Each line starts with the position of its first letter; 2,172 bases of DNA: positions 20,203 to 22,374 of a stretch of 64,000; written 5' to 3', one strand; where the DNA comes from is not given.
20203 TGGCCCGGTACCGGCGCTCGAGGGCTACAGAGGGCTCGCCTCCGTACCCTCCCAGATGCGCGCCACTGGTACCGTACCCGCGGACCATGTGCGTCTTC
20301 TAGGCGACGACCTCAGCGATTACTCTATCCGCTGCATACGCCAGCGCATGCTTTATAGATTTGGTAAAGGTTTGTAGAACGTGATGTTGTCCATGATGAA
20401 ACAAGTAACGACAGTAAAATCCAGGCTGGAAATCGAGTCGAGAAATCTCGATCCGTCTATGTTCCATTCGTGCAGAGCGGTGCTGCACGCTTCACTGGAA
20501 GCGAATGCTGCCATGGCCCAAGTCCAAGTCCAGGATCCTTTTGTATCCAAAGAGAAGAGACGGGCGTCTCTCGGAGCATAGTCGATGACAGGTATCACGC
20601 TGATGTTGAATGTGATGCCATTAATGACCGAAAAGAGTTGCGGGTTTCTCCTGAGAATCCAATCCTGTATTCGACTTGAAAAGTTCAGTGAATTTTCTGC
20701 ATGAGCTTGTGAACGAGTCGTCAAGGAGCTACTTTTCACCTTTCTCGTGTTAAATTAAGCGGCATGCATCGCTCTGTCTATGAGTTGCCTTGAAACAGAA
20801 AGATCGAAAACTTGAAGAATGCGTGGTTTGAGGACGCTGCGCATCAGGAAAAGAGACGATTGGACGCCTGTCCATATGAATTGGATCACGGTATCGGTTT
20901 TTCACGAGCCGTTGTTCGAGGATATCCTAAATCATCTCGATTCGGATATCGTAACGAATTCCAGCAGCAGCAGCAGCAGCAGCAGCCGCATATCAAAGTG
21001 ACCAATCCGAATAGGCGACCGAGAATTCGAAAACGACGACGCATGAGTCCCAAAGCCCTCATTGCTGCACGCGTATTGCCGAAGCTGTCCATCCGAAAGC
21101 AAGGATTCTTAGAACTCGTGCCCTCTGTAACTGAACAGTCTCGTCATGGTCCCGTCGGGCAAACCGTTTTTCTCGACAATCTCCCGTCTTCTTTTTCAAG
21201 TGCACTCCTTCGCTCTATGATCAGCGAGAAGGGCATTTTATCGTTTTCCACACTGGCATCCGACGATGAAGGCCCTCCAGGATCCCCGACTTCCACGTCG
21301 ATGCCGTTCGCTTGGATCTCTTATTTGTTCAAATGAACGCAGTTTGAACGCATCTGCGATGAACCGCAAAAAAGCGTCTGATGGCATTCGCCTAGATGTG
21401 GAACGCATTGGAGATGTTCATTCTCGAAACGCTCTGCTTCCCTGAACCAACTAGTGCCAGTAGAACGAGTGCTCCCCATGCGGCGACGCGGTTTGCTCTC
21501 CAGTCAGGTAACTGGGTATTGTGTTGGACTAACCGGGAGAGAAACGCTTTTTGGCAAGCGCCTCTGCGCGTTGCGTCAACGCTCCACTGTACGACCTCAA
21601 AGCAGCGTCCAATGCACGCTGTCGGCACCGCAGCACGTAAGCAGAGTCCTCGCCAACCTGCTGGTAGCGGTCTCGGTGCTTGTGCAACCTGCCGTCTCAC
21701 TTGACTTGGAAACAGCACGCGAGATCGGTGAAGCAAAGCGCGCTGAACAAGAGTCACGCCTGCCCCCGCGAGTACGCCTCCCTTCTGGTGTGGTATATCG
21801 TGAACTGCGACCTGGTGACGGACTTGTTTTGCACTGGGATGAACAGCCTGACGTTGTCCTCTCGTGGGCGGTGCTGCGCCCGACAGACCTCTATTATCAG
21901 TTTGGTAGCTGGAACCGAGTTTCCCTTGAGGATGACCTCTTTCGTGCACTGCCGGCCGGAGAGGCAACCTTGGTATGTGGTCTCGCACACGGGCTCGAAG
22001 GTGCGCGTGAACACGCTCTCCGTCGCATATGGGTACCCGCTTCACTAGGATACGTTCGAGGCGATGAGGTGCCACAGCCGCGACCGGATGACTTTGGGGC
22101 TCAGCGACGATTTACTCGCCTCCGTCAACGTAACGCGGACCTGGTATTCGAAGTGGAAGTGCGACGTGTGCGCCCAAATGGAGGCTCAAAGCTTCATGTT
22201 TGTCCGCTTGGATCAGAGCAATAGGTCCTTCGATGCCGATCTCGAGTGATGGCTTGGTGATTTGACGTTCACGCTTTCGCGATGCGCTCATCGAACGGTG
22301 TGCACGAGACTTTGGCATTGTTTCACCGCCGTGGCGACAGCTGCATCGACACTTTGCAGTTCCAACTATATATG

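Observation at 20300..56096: Diverged repeat family R2 (4 copies) whose members include the inverted-repeat arms; it may be a decayed small-gene family rather than a transposon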

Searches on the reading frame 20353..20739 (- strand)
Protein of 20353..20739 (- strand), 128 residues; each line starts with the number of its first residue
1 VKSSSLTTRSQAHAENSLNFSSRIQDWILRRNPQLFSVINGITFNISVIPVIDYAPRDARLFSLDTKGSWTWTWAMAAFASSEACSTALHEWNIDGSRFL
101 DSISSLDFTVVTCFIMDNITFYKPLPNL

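Call 13: search_protein_families(library=pfam, max_evalue=1, proteins=[window:20353-20739:-])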
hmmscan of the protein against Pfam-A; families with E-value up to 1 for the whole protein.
window:20353-20739:- (128 aa): 1 family
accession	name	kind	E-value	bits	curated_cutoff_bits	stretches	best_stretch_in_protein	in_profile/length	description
PF13358.12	DDE_3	-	0.13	12.6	28.6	1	54-123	20-92/146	DDE superfamily endonuclease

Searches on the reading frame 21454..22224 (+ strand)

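Call 31: search_protein_families(library=pfam, max_evalue=0.1, proteins=[window:21454-22224:+])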
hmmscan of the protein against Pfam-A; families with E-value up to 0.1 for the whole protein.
window:21454-22224:+ (256 aa): 1 family
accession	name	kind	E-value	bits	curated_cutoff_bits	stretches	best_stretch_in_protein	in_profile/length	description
PF00254.34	FKBP_C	-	0.0097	16.7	21.1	1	167-236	38-93/94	FKBP-type peptidyl-prolyl cis-trans isomerase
